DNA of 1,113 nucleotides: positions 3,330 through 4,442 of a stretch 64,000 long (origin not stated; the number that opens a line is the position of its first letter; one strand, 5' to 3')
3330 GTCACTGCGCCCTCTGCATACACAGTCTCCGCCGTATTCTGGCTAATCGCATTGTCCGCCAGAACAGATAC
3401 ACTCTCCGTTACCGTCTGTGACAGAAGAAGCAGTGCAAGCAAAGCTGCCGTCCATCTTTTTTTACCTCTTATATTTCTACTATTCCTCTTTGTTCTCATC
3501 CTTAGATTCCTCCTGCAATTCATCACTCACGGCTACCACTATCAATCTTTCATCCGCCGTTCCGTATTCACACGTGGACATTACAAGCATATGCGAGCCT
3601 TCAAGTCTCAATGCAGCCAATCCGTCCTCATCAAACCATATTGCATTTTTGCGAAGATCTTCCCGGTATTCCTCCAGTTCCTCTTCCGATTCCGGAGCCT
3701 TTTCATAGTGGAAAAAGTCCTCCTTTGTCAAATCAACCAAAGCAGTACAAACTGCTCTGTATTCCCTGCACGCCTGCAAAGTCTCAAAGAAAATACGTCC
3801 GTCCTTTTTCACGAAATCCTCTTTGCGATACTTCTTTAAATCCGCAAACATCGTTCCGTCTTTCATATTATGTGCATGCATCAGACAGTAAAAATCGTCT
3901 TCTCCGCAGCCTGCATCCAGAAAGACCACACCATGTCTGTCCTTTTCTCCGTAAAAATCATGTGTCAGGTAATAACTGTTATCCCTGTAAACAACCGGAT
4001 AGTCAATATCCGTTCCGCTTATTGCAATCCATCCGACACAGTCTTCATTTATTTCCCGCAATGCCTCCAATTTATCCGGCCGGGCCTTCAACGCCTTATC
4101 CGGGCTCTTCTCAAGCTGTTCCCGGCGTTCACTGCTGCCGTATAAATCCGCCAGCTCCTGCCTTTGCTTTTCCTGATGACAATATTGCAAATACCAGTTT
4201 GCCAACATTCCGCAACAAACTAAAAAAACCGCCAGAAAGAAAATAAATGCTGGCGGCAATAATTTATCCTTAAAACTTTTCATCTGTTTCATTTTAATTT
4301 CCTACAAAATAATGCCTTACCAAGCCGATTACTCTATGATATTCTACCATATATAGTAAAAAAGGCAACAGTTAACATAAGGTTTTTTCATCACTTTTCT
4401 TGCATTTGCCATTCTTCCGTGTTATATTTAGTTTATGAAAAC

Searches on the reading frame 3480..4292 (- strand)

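Call 41: search_protein_families(library=pfam, proteins=[window:3480-4292:-], max_evalue=0.0001)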
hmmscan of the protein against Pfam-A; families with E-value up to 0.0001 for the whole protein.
window:3480-4292:- (270 aa): 1 family
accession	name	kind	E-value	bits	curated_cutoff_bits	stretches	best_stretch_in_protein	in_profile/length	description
PF04203.18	Sortase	-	3.3e-09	37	26.6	1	89-255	1-123/125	Sortase domain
